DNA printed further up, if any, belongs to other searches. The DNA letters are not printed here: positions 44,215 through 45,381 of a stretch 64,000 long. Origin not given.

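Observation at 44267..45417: Orphan TIR-domain protein with two unassigned flanking domains inside an AT-richer islet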

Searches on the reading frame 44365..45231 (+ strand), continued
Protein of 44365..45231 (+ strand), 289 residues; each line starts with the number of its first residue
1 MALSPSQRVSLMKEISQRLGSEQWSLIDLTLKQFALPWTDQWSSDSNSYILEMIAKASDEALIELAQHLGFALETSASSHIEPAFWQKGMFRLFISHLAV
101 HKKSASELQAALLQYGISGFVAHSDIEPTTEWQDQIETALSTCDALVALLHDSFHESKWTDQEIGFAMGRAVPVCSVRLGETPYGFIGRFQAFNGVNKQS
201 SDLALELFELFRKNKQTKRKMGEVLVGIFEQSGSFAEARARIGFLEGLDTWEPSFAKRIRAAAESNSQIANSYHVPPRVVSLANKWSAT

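Call 43: find_encoding_contigs(protein=P0008, flank=8000, max_places=5)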
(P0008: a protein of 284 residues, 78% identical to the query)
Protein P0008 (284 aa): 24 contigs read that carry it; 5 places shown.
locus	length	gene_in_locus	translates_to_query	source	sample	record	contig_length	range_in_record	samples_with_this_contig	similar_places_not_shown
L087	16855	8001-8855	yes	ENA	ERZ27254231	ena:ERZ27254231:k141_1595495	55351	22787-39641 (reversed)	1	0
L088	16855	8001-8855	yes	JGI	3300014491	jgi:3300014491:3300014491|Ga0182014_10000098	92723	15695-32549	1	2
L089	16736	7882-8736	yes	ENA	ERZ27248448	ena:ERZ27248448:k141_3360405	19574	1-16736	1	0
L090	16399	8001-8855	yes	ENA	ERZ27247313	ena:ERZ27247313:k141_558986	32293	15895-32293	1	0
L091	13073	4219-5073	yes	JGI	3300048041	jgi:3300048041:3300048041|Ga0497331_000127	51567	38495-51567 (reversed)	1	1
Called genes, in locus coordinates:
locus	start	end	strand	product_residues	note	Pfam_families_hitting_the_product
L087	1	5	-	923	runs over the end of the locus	PF13174:TPR_6 (faint), PF13428:TPR_14 (faint), PF01464:SLT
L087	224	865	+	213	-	PF07638:Sigma70_ECF, PF04542:Sigma70_r2, PF08281:Sigma70_r4_2, PF04545:Sigma70_r4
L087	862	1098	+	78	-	PF13490:zf-HC2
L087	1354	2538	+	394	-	PF00990:GGDEF, PF17853:GGDEF_2 (faint)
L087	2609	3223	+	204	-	PF00160:Pro_isomerase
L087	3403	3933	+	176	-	PF00160:Pro_isomerase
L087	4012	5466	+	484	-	PF00149:Metallophos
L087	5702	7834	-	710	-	PF00270:DEAD, PF00271:Helicase_C, PF16124:RecQ_Zn_bind (weak), PF00570:HRDC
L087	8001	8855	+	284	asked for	PF13676:TIR_2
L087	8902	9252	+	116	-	-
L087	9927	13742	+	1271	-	PF02463:SMC_N, PF13175:AAA_15 (weak), PF13476:AAA_23, PF02463:SMC_N, PF06470:SMC_hinge, PF13304:AAA_21 (weak)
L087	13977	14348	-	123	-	PF01521:Fe-S_biosyn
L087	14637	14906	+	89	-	-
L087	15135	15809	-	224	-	PF00677:Lum_binding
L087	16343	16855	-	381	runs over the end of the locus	PF00383:dCMP_cyt_deam_1, PF14437:MafB19-deam, PF01872:RibD_C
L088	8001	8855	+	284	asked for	PF13676:TIR_2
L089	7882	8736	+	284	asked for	PF13676:TIR_2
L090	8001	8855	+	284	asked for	PF13676:TIR_2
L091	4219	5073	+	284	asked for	PF13676:TIR_2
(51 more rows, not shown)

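Call 62: search_solved_structures(query=A1, max_evalue=1, show_alignments=4)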
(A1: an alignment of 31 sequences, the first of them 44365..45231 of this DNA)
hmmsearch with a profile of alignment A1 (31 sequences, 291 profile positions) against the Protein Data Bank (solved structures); distinct sequences matched with E-value up to 1: 13.
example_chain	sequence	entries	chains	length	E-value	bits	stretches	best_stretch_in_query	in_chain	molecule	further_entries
8fz9_A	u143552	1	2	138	0.13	14.6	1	133-182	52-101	TIR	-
7uxr_A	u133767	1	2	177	0.14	14.5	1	92-171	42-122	TIR domain protein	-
4lzp_B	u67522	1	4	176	0.17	14.2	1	88-165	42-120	Putative uncharacterized protein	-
4c7m_A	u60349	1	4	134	0.26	13.6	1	93-165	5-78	Toll/interleukin-1 receptor domain-containing protein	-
5teb_A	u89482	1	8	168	0.34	13.2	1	100-168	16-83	Recognition of Peronospora parasitica 1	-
7uwg_A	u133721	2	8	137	0.57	12.5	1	92-165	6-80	Molecular chaperone Tir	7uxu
9wwz_A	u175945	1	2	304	0.59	12.4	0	95-140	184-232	Dandelion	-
4w8g_A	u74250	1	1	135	0.72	12.1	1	107-187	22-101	Toll-receptor-related 2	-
9wxf_A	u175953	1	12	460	0.79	12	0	95-140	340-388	Dandelion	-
4lqc_A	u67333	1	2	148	0.84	11.9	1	92-165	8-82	TcpB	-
7xoz_A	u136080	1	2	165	0.85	11.9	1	100-168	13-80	ADP-ribosyl cyclase/cyclic ADP-ribose hydrolase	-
7xoz_B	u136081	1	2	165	0.86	11.9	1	100-168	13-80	ADP-ribosyl cyclase/cyclic ADP-ribose hydrolase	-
9mud_K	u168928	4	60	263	0.86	11.9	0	92-165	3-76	Cat1 (CRISPR associated TIR 1) pentagonal filament | Cat1 (CRISPR associated TIR 1) pentagonal filament assembly | Cat1 (CRISPR-associated TIR 1)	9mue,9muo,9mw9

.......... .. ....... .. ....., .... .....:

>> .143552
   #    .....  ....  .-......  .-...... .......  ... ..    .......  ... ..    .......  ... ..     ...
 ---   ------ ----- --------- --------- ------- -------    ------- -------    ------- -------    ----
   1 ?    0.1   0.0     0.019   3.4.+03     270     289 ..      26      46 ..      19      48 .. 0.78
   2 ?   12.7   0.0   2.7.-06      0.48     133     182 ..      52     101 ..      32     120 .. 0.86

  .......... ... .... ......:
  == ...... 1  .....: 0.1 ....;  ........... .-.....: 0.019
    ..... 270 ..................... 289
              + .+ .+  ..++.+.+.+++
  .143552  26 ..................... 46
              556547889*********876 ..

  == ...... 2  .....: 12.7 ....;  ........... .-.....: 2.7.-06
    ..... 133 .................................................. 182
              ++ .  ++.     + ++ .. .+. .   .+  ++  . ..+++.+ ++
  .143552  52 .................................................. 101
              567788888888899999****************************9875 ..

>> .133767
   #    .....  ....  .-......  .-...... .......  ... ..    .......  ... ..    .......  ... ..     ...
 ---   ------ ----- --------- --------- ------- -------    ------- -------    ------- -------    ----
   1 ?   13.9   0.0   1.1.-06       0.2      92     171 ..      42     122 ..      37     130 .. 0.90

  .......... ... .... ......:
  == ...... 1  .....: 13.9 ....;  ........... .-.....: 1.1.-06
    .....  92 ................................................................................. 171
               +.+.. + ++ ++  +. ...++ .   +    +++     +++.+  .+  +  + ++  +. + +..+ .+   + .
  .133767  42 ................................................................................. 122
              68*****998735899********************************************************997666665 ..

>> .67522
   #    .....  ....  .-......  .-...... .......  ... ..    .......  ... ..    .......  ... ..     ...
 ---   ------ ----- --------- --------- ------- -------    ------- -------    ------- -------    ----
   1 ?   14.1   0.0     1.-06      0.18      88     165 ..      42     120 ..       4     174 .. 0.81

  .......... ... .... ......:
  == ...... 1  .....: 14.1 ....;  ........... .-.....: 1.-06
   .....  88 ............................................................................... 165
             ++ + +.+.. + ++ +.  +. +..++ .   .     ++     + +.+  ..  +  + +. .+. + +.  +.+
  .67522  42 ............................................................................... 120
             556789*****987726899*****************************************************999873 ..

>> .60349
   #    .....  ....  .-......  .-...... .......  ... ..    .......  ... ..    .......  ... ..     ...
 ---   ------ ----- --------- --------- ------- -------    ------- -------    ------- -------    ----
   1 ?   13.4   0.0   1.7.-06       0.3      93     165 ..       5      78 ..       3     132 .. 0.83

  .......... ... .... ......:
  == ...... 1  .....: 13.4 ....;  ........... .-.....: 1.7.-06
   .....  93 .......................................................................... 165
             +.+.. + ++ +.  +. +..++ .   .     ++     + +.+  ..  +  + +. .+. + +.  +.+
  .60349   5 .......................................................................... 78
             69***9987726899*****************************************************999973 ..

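Call 80: search_dna_similar(query=window:44365-45231:+, collection=phages, mode=protein, max_evalue=0.001, max_rows=10)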
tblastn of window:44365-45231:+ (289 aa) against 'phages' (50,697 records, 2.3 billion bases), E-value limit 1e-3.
Records with a match: 2; places in all: 2; records where one place covers at least 80% of the query: 0.
Best place of each record, by identity: <60% 2.
By first word of the organism name: Streptococcus 2.
By host as written in the record: Streptococcus agalactiae JN_AR_GBS18 1; Streptococcus agalactiae GB00640 1.
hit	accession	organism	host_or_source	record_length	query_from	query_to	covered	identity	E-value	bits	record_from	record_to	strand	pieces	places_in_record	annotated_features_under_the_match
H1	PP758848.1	Streptococcus phage phiGBSVK-C_GBSInt4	Streptococcus agalactiae JN_AR_GBS18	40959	92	175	29%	27.2%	7e-4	47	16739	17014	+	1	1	hypothetical protein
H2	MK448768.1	Streptococcus phage Javan47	Streptococcus agalactiae GB00640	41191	92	175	29%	27.2%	7e-4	47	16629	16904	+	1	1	hypothetical protein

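Call 81: search_dna_similar(query=window:44365-45231:+, collection=plasmids, mode=protein, max_evalue=0.001, max_rows=15)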
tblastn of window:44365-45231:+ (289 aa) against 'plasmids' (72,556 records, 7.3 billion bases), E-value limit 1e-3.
Records with a match: 10; places in all: 10; records where one place covers at least 80% of the query: 2.
Best place of each record, by identity: <60% 10.
By first word of the organism name: Klebsiella 2; Pseudarthrobacter 1; Candidatus 1; Rhodococcus 1; Paenarthrobacter 1; Sphingobium 1; Rhizobium 1; Natrinema 1; Acidithiobacillus 1.
By predicted mobility (MOB-suite, as given by PLSDB): conjugative 6; non-mobilizable 3; mobilizable 1.
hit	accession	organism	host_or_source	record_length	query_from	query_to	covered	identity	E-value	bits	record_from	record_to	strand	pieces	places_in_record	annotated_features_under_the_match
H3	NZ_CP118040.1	Klebsiella pneumoniae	Homo sapiens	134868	7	272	92%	36.5%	2e-48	179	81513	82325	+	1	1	toll/interleukin-1 receptor domain-containing protein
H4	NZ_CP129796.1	Klebsiella pneumoniae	Homo sapiens,whole organism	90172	7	272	92%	36.5%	3e-48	179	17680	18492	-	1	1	toll/interleukin-1 receptor domain-containing protein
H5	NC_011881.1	Pseudarthrobacter chlorophenolicus A6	-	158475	1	204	71%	36.0%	2e-29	124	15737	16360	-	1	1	toll/interleukin-1 receptor domain-containing protein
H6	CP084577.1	Candidatus Megaira endosymbiont of Mesostigma viride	Mesostigma viride,algae ...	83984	85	273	65%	36.3%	1e-32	134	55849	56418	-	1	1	toll/interleukin-1 receptor domain-containing protein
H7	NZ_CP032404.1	Rhodococcus erythropolis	mixed culture,soil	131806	1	191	66%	35.5%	2e-27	119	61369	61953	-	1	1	toll/interleukin-1 receptor domain-containing protein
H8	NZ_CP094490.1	Paenarthrobacter ureafaciens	soil,farmland soil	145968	67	192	44%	39.1%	1e-18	93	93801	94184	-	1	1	TIR domain-containing protein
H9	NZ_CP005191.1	Sphingobium sp. MI1205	-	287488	77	221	50%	26.6%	8e-4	48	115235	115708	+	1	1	toll/interleukin-1 receptor domain-containing protein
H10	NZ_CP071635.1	Rhizobium sp. NZLR1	lentil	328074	89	221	46%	28.5%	4e-4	49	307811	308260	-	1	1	toll/interleukin-1 receptor domain-containing protein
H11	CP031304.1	Natrinema thermotolerans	Cell culture,Korean salt-fermented food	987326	92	226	47%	23.5%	3e-4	50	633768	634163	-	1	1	TIR domain-containing protein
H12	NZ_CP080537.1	Acidithiobacillus ferriphilus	-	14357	92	177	30%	34.5%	5e-4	49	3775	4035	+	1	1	toll/interleukin-1 receptor domain-containing protein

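Call 82: get_annotated_region(hit=H3, flank=7000)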
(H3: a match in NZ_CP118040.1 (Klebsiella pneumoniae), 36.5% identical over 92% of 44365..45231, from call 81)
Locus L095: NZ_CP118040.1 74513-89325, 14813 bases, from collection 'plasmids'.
description: Klebsiella pneumoniae strain VSI78 plasmid pKpVSI78_2, complete sequence
organism: Klebsiella pneumoniae (NCBI taxid 573)
taxonomy: Bacteria; Pseudomonadota; Gammaproteobacteria; Enterobacterales; Enterobacteriaceae; Klebsiella; Klebsiella pneumoniae
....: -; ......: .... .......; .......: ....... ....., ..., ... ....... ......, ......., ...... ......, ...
typing (MOB-suite, as given by PLSDB): conjugative; replicon IncFIA,rep_cluster_2268; relaxase MOBF,MOBF; mating-pair formation MPF_F
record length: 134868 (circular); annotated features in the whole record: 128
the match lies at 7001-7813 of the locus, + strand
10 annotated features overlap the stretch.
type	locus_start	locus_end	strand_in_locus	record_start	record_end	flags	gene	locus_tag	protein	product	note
CDS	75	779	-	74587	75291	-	-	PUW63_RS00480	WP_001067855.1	IS6-like element IS26 family transposase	GO:0006313 - DNA transposition [Evidence IEA]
CDS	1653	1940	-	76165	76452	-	-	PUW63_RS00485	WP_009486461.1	thermonuclease family protein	-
CDS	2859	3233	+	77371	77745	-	-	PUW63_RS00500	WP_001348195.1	cupin domain-containing protein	-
CDS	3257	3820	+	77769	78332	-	-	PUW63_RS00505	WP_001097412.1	chlorite dismutase family protein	-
CDS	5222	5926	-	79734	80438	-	-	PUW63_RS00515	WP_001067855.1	IS6-like element IS26 family transposase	GO:0006313 - DNA transposition [Evidence IEA]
CDS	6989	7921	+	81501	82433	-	-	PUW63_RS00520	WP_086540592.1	toll/interleukin-1 receptor domain-containing protein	GO:0007165 - signal transduction [Evidence IEA]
CDS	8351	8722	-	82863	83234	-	-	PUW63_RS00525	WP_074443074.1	hypothetical protein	-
CDS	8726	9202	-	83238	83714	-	-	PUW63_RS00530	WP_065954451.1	hypothetical protein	-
CDS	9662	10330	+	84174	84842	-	-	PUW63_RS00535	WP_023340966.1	epoxyqueuosine reductase QueH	-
CDS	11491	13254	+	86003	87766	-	-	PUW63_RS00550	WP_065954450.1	EAL domain-containing protein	-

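Call 83: fold_search(model_id=the predicted structure, library=viral)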
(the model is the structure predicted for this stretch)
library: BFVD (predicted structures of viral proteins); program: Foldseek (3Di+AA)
matches with E <= 10: 749; with E <= 0.001: 3
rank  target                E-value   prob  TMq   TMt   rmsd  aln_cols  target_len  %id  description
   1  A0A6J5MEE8            4.1e-05  1.00  0.33  0.63   5.0       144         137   16  Nucleoside 2-deoxyribosyltransferase [uncultured Caudovirales phage]
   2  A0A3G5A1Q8            5.9e-04  1.00  0.31  0.54  12.1       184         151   12  Nucleoside 2-deoxyribosyltransferase [Harvfovirus sp.]
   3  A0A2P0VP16            7.0e-04  1.00  0.28  0.10  16.1       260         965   13  TIR/WD40 domain-containing protein [Tetraselmis virus 1]
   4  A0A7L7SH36            1.4e-03  1.00  0.32  0.58   4.8       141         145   11  Deoxyuridine triphosphatase [Gordonia phage Archimedes]
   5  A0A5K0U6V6            1.5e-03  1.00  0.33  0.53   6.5       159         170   11  Nucleoside 2-deoxyribosyltransferase [Yasminevirus sp. GU-2018]
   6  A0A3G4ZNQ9            1.6e-03  1.00  0.31  0.37  13.0       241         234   12  CD-NTase-associated protein 12/Pycsar effector protein TIR domain-containing protein [Terrestrivirus sp.]
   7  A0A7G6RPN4            1.7e-03  1.00  0.25  0.41  11.4       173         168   17  (no name in the UniProt tables at hand)
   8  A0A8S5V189            2.6e-03  0.89  0.26  0.15  20.8       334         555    9  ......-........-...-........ exonuclease RecJ [Myoviridae sp. ctJ2i1]
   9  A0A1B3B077            2.9e-03  1.00  0.31  0.51   5.6       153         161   14  Deoxyuridine triphosphatase [Gordonia phage Ghobes]
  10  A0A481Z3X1            3.9e-03  1.00  0.28  0.44  10.6       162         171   15  Nucleoside 2-deoxyribosyltransferase like protein [Pithovirus LCPAC104]
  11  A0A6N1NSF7            4.1e-03  0.99  0.29  0.28  13.4       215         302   11  Putative orfan [Tupanvirus soda lake]
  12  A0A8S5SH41            4.1e-03  0.90  0.26  0.16  23.9       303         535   13  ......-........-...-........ exonuclease RecJ [Siphoviridae sp. ctBCr48]
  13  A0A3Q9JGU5            4.4e-03  1.00  0.34  0.56   4.7       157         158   15  (no name in the UniProt tables at hand)
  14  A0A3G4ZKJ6            5.7e-03  0.99  0.31  0.28  15.8       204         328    9  Uncharacterized protein [Terrestrivirus sp.]
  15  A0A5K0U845            7.0e-03  0.94  0.28  0.27  15.2       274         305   12  Nucleoside 2-deoxyribosyltransferase (Fragment) [Yasminevirus sp. GU-2018]
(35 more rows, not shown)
